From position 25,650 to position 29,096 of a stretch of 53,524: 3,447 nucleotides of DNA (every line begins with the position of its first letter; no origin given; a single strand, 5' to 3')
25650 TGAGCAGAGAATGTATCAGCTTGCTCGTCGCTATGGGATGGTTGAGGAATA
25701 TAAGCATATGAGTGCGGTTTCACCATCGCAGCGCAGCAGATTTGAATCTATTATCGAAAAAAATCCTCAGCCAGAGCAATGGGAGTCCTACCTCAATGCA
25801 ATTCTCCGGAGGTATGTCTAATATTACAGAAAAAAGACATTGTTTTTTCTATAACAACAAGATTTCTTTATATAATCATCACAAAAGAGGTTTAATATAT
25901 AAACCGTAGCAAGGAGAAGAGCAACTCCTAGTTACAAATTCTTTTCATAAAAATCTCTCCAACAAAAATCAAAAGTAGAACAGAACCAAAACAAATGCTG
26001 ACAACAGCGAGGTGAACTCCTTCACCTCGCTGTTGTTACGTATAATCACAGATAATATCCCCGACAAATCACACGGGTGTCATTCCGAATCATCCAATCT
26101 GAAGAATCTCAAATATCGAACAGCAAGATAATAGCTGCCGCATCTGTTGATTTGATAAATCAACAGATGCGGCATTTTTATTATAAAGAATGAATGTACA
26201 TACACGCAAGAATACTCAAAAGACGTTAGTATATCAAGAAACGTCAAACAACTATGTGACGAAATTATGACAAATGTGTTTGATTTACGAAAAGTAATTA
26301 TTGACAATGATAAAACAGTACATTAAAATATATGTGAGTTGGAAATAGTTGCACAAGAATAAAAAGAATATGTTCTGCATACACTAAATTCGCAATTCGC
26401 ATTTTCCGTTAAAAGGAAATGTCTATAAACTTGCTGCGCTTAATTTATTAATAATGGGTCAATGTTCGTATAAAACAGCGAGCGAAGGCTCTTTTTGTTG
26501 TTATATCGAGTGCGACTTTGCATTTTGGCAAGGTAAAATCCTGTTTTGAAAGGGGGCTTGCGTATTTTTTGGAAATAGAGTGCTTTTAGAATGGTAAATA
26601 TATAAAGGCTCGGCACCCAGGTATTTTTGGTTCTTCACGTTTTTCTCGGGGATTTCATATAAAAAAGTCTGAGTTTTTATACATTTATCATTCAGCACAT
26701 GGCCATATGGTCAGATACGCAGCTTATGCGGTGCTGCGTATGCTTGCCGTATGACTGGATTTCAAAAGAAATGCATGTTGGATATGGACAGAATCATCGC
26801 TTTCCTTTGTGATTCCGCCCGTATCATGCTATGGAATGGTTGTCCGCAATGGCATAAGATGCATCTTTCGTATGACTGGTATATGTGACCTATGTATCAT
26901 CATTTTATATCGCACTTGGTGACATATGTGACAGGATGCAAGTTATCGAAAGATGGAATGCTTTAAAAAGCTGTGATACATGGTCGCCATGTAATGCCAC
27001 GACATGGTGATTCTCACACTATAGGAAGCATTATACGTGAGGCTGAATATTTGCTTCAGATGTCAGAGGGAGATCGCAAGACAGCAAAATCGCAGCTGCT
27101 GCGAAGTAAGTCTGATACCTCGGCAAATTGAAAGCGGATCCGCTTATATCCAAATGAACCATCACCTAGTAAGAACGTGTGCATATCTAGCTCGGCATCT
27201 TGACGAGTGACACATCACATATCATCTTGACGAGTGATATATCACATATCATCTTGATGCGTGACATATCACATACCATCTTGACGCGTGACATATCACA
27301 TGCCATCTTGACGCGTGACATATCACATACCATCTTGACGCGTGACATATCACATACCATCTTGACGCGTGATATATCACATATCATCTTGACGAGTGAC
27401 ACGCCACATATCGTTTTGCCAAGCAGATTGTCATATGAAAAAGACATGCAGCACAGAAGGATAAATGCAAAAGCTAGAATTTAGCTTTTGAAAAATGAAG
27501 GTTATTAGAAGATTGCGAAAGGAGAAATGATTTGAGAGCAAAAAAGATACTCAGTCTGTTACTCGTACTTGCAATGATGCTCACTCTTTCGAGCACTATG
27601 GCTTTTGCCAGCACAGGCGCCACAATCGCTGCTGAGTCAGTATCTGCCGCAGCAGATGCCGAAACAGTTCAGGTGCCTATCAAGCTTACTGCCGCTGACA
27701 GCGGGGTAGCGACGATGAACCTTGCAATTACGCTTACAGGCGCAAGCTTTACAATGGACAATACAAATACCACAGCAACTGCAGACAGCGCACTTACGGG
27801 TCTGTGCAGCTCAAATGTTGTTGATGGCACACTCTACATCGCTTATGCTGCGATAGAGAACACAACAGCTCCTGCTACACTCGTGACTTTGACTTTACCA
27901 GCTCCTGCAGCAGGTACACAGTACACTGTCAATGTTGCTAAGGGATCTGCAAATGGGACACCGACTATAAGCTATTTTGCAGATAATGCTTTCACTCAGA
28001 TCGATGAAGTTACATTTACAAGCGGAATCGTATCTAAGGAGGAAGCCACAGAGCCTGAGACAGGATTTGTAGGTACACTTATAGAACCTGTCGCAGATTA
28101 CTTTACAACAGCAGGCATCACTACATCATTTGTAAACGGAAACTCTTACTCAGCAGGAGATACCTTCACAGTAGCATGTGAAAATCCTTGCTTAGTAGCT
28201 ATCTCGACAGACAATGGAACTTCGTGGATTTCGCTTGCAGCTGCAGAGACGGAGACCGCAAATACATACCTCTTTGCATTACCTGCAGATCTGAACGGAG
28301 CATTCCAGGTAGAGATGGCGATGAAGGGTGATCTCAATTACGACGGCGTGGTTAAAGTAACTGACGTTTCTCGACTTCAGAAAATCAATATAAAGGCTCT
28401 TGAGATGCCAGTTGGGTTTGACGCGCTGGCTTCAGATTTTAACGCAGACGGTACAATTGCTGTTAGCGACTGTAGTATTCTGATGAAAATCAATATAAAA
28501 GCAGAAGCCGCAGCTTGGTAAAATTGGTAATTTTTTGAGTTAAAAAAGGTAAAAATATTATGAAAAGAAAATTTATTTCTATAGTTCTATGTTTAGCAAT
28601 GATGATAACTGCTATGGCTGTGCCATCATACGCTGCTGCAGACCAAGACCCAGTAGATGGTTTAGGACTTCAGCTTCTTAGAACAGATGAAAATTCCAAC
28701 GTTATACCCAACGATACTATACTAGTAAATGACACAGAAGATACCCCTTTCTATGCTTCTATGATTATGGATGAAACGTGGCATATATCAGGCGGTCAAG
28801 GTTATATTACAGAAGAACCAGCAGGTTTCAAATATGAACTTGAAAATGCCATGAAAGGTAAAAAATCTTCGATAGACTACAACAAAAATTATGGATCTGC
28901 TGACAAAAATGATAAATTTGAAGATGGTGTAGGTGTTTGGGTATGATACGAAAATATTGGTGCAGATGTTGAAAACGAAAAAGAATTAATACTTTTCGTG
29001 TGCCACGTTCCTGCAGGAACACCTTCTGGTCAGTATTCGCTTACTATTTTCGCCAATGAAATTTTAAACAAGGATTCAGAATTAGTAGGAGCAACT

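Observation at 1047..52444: Eleven unrelated short tandem-repeat arrays occupy intergenic regions across the window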

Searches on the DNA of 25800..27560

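Call 55: search_rna_families(source=window, start=25800, end=27560, threshold=evalue, max_evalue=1)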
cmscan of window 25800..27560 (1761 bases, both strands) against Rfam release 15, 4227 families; matches with E-value up to 1: 5.
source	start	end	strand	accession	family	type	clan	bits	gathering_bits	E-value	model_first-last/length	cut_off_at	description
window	27228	27386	-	RF04228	MIR6140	Gene; miRNA;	-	29.8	140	0.0048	1-165/165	no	MIR6140 microRNA precursor family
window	27247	27395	-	RF04276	MIR4371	Gene; miRNA;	CL00144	25.4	110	0.0075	1-158/158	no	MIR4371 microRNA precursor family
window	25999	26038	+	RF00446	mir-133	Gene; miRNA;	-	22.3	55.5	0.048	1-74/74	no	mir-133 microRNA precursor family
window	26123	26189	-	RF04133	MIR2646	Gene; miRNA;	-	19.2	245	0.23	1-256/256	no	MIR2646 microRNA precursor family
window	25992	26047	-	RF00637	mir-276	Gene; miRNA;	-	19.1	62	0.17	1-90/90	no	mir-276 microRNA precursor family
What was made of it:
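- Only spurious microRNA-type hits appear at relaxed thresholds (call 55).
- Tried and rejected: A relaxed scan of the 1.7-kb gap gave only spurious microRNA-type hairpin hits (call 55).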

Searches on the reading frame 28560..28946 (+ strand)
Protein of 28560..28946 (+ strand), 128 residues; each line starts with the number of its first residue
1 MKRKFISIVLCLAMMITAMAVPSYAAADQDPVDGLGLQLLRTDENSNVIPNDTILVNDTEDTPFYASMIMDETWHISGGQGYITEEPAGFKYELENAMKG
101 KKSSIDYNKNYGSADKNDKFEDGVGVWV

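Call 71: find_encoding_contigs(protein=window:28560-28946:+, flank=10000, max_places=6)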
Protein window:28560-28946:+ (128 aa): no gene with exactly this product is on record in the collection.
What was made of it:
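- Tried and rejected: An exact look-up of the 128-aa protein, meant to reach array 27196 in other strains, failed (call 71).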
